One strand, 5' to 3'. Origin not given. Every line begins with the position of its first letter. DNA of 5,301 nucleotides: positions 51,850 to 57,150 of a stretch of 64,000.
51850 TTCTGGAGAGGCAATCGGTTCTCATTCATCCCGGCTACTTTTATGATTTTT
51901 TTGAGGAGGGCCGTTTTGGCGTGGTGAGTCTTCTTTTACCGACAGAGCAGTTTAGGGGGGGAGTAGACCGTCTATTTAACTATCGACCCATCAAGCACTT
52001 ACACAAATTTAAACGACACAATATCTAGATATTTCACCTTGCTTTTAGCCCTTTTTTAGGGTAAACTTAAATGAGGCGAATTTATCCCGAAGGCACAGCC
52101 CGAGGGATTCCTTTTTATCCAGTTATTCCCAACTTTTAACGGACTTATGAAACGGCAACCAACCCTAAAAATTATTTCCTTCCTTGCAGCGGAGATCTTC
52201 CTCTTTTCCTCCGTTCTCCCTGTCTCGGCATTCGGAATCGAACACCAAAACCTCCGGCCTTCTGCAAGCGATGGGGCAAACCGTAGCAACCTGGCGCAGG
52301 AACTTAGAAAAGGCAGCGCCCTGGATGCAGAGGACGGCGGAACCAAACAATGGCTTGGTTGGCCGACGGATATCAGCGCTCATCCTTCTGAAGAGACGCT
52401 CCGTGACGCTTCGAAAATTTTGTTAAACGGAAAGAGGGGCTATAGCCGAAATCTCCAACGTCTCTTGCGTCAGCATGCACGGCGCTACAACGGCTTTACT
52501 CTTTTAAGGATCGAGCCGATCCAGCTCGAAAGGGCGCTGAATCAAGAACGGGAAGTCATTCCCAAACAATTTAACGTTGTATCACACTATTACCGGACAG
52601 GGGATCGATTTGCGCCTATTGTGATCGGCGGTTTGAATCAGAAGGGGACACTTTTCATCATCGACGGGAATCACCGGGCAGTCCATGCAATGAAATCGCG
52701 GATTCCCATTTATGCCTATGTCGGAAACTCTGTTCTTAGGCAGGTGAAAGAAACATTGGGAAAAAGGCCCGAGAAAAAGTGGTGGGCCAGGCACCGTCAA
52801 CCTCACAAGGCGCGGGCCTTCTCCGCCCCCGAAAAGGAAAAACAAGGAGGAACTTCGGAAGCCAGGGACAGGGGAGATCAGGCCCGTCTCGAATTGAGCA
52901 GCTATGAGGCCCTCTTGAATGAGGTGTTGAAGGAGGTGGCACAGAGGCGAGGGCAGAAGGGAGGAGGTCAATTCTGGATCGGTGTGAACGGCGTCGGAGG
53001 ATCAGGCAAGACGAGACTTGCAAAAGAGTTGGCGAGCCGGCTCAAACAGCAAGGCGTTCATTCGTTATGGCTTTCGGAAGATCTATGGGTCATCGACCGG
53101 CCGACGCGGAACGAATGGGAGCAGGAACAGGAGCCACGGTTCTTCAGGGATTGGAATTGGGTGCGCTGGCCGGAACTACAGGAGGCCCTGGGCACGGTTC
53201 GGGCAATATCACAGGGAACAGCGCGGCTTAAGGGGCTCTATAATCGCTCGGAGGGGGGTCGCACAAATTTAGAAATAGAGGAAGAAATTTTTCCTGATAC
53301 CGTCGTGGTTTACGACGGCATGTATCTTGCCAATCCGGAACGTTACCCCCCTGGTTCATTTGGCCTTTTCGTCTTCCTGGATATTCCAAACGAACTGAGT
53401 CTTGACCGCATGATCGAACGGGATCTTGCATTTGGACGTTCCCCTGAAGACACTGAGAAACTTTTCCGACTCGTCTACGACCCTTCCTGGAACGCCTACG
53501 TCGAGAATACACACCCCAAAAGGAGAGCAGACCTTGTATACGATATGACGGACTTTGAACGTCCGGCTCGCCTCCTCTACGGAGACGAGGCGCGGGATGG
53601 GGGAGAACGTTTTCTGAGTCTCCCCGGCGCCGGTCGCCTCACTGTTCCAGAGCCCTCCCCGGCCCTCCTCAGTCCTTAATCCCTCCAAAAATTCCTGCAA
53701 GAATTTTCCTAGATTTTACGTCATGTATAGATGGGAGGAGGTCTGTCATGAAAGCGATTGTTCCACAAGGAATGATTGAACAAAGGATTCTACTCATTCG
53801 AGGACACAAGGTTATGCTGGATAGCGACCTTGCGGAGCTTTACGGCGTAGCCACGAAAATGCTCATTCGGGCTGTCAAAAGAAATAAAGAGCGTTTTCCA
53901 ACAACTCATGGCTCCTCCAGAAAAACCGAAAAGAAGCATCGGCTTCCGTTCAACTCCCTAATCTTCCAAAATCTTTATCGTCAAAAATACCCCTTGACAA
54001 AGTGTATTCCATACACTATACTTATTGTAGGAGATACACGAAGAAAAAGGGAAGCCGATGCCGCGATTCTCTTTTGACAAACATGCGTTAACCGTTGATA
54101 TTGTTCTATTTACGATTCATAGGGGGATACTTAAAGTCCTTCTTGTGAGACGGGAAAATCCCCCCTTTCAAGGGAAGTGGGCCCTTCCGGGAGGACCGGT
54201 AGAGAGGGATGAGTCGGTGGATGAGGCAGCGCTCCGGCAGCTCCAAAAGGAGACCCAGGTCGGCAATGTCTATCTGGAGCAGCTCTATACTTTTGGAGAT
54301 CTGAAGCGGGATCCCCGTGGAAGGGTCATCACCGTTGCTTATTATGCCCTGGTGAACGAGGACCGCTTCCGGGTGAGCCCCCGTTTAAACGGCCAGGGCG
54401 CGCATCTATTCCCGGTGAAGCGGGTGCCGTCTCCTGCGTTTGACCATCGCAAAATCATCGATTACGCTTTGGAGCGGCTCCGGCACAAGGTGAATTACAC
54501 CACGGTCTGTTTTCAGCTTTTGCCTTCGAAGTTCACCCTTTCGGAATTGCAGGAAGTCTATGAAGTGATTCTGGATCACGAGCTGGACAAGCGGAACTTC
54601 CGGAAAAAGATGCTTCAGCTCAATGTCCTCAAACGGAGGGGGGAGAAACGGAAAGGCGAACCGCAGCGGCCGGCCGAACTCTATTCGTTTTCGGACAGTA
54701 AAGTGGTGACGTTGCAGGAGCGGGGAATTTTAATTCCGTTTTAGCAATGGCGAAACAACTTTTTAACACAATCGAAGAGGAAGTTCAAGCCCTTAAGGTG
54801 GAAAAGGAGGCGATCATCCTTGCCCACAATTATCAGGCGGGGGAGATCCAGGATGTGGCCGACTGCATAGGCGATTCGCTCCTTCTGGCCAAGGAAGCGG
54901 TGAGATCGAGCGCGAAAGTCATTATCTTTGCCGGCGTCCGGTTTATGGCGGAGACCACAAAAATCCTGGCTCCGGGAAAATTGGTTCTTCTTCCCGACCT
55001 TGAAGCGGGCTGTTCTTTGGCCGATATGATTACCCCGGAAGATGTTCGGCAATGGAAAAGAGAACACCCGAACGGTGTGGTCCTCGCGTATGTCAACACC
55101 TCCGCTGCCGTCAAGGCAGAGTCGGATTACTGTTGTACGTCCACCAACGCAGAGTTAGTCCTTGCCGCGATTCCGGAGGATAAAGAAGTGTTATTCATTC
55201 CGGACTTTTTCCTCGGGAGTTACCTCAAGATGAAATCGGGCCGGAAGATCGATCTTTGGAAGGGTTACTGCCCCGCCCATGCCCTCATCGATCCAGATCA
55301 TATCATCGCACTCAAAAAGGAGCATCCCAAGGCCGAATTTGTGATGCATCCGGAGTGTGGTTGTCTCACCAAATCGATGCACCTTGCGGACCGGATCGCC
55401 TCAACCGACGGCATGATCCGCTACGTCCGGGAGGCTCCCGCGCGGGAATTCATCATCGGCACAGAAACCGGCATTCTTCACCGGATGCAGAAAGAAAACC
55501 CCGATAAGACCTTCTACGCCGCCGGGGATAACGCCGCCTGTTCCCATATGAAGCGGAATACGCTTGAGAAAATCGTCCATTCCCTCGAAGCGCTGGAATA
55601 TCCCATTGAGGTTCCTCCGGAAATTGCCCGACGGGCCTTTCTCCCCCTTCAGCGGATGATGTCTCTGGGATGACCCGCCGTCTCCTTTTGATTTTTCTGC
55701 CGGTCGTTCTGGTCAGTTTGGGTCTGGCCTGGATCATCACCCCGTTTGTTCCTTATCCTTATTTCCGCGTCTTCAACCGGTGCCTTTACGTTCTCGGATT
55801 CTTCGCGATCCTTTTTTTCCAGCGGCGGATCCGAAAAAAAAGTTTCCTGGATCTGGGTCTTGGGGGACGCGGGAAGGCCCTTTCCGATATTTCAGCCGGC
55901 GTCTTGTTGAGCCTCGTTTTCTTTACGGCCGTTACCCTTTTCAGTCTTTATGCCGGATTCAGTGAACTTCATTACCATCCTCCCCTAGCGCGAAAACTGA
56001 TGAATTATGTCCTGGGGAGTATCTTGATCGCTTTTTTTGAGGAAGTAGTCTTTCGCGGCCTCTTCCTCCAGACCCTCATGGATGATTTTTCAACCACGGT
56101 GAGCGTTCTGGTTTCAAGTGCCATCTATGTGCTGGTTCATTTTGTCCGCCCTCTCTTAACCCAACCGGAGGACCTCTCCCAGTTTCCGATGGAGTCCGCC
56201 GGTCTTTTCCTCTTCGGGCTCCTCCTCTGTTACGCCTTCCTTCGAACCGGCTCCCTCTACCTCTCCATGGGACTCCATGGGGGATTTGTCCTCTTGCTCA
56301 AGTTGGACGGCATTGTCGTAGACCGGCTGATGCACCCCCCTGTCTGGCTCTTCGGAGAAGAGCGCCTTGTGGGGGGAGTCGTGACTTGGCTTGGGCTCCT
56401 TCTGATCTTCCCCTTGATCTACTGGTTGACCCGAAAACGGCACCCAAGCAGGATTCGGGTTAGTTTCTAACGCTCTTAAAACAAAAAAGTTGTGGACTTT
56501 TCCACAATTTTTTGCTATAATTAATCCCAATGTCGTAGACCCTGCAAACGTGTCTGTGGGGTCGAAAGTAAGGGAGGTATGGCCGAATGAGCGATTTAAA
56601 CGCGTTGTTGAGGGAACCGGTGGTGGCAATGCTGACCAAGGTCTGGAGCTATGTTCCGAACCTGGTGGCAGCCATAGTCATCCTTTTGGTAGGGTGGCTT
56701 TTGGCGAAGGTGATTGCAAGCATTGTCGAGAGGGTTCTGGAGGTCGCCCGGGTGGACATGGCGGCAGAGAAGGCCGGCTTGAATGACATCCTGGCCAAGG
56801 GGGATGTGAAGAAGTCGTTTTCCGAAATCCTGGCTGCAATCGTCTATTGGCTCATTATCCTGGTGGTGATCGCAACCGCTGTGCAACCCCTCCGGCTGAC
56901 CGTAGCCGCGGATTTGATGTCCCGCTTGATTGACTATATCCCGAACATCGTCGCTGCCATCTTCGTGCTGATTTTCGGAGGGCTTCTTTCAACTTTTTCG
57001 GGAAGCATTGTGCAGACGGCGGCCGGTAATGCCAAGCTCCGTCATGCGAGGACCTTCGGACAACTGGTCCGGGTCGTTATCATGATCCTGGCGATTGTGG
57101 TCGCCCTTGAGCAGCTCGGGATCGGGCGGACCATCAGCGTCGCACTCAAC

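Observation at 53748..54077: ORF6N/KilA-N gene relic whose 3' part now carries the nrtR promoter and a perfect palindromic operator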

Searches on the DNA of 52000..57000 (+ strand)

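Call 58: search_rna_families(source=window, start=52000, end=57000, threshold=evalue, max_evalue=1)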
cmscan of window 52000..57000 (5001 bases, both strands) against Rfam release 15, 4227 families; matches with E-value up to 1: 0.
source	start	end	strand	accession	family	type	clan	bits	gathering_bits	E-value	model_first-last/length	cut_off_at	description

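Call 59: search_rna_families(sources=[L089, L002, L003, L006, L009], threshold=gathering)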
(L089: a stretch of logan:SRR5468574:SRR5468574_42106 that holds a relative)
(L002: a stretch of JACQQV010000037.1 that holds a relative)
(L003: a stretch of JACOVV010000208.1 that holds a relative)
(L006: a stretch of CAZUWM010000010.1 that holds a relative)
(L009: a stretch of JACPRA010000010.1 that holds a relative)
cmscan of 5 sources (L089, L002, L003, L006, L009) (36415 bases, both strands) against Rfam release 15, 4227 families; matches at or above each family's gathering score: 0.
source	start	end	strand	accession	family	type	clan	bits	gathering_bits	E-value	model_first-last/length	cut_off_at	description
